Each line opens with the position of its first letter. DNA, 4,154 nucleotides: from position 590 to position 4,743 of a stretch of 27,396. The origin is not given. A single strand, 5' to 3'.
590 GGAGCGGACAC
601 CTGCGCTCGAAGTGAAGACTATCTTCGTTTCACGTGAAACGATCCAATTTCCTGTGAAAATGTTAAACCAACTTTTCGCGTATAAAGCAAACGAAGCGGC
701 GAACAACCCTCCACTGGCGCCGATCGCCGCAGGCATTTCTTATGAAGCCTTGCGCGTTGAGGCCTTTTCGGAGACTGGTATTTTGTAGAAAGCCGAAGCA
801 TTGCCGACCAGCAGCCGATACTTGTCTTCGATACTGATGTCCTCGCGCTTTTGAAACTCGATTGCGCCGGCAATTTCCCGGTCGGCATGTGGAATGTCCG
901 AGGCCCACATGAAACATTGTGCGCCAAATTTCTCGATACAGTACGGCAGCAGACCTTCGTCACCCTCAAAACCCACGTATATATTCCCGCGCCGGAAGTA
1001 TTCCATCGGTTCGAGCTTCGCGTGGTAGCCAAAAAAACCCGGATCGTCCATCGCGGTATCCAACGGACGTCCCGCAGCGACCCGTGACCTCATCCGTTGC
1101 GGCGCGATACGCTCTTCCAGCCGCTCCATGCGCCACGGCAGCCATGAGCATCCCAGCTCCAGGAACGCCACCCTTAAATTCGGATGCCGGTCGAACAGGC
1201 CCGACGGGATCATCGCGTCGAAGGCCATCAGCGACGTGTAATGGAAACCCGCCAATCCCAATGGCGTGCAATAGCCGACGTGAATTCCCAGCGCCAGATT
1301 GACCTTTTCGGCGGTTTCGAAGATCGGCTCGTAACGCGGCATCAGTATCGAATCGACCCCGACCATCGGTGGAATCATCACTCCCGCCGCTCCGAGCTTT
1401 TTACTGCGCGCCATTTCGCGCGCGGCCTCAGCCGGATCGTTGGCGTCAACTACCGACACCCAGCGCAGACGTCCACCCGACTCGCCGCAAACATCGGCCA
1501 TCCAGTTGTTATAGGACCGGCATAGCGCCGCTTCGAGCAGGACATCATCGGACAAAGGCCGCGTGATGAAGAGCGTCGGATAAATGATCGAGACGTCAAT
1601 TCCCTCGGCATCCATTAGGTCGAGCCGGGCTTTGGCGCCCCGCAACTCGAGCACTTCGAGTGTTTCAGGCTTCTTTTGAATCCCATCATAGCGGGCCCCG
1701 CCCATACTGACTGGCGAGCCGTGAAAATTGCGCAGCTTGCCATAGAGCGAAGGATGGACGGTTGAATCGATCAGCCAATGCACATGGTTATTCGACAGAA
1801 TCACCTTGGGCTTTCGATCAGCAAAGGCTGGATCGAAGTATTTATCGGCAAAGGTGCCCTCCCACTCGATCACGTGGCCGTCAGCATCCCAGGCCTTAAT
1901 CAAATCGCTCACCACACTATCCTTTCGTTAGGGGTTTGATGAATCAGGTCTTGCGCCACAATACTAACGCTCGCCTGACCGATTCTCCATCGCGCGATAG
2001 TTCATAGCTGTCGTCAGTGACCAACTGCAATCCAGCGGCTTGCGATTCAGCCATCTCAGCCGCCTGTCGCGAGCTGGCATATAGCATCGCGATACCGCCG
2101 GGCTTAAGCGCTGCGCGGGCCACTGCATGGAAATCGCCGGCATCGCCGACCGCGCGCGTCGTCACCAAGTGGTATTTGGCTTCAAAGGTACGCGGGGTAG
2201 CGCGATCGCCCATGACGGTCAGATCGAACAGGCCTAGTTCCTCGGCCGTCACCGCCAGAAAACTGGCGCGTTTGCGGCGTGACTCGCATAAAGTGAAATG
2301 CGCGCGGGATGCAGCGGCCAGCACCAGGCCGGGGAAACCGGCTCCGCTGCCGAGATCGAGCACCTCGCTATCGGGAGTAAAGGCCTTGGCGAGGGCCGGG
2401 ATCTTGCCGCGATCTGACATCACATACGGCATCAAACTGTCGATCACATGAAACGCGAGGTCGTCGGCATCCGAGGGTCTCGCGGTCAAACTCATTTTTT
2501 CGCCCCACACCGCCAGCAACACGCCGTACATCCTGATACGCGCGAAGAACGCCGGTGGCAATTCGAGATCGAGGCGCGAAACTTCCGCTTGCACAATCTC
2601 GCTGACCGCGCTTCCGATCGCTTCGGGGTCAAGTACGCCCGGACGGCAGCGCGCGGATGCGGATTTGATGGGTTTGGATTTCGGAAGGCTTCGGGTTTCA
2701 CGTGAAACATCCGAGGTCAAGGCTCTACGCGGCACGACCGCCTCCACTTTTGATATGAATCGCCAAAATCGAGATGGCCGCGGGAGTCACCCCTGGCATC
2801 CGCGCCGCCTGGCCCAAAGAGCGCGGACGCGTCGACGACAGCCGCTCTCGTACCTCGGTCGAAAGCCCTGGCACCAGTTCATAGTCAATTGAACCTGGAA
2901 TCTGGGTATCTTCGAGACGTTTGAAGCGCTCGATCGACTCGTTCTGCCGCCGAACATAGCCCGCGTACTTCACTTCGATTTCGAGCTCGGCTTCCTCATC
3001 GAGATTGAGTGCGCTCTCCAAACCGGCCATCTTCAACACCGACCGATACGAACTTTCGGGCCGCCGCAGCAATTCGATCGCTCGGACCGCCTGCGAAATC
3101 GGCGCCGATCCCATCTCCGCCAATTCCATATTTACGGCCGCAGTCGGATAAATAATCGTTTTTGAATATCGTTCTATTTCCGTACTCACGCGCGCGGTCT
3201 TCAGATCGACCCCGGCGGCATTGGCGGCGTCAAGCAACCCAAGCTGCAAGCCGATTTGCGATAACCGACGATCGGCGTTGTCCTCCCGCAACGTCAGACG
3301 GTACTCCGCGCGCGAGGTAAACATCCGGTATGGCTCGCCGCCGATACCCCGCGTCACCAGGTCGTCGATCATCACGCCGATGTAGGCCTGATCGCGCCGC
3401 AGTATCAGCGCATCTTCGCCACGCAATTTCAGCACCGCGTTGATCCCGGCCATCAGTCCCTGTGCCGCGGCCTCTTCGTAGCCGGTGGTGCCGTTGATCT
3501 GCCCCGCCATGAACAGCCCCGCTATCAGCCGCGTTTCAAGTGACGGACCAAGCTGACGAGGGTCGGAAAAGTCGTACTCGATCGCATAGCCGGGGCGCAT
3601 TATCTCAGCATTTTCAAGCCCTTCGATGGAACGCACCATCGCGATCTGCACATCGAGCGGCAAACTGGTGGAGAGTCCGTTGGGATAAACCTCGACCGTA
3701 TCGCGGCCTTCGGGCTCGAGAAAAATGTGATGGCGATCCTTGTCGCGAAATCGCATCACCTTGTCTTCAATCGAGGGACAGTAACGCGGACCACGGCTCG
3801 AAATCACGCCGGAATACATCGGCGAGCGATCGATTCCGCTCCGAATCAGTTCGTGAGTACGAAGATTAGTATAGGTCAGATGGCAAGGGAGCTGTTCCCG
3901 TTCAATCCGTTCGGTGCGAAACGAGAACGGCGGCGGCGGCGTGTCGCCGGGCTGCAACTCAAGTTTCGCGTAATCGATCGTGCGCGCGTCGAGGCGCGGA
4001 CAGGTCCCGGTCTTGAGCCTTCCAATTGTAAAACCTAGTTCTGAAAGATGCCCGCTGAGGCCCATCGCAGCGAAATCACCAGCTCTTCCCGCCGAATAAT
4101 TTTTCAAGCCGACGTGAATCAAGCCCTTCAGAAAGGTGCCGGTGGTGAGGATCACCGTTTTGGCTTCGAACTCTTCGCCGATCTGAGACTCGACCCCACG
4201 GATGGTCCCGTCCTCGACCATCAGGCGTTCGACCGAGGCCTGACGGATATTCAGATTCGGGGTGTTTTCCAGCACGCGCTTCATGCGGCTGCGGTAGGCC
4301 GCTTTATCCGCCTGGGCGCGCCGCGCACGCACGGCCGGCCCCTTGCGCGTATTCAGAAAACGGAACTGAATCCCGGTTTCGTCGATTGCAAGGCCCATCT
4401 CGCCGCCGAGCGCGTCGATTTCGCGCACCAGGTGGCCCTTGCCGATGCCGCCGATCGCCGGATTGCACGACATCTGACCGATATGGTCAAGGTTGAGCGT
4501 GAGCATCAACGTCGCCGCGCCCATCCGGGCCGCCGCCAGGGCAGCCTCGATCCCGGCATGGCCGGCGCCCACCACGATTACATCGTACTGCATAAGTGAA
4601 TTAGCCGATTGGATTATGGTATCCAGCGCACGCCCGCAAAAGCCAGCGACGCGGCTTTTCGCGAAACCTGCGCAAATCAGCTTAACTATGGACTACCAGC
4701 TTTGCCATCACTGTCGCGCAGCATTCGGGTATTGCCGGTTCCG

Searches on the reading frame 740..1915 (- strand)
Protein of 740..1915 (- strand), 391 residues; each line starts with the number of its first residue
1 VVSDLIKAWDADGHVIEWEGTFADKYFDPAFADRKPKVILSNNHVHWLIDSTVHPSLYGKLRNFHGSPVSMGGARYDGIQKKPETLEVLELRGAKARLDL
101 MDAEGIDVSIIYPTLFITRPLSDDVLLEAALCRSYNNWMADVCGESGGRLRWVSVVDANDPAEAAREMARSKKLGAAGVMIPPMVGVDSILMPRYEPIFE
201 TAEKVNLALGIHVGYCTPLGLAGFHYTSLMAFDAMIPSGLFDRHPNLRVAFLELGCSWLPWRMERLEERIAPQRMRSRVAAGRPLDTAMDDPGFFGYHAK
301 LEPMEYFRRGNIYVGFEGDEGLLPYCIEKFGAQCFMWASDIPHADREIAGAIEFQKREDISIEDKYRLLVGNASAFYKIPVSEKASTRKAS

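Call 44: search_protein_families(library=pfam, proteins=[window:740-1915:-], max_evalue=0.00001)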
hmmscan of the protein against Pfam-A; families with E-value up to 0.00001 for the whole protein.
window:740-1915:- (391 aa): 1 family
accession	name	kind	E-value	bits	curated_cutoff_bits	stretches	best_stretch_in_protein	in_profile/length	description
PF04909.20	Amidohydro_2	-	1.4e-25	91.1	26.4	1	127-379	57-289/289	Amidohydrolase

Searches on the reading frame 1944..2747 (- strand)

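Call 44: search_protein_families(library=pfam, proteins=[window:1944-2747:-], max_evalue=0.00001)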
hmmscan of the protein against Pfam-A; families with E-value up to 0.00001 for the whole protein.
window:1944-2747:- (267 aa): 1 family
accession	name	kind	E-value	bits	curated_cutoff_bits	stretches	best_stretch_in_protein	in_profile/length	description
PF02527.21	GidB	-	1.4e-25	90.1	27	1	71-238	5-162/184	rRNA small subunit methyltransferase G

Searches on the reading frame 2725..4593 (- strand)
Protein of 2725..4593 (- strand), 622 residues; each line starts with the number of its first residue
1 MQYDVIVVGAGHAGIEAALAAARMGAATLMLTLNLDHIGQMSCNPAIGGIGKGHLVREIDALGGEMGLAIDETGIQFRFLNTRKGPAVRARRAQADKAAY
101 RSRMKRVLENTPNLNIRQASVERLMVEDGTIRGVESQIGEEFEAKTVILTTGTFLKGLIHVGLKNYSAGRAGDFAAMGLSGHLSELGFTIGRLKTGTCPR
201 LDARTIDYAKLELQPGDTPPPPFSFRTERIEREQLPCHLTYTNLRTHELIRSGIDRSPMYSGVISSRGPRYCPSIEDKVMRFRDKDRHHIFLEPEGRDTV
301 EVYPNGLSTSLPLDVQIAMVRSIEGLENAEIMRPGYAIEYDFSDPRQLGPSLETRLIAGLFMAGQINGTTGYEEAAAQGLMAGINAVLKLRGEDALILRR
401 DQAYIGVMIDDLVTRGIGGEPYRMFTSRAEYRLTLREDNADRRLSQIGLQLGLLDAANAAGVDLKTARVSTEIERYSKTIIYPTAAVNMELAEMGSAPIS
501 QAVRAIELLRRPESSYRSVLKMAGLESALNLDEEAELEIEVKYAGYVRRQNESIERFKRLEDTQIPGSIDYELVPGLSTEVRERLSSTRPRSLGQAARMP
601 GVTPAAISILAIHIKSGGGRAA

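Call 44: search_protein_families(library=pfam, proteins=[window:2725-4593:-], max_evalue=0.00001)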
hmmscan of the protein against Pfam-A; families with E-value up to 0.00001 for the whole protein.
window:2725-4593:- (622 aa): 4 families
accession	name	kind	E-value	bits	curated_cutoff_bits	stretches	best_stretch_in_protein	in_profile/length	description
PF01134.28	GIDA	-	2e-171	570.8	22.1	1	4-393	1-390/391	Glucose inhibited division protein A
PF13932.14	SAM_GIDA_C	-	4.1e-24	84.6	27.1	1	555-610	1-56/57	tRNA modifying enzyme MnmG/GidA C-terminal helical bundle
PF21680.2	GIDA_C_1st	-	5.7e-16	59.5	24.7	1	465-551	10-96/96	tRNA modifying enzyme MnmG/GidA C-terminal helical domain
PF12831.13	FAD_oxidored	-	1.2e-07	31.9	27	1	4-148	1-141/416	FAD dependent oxidoreductase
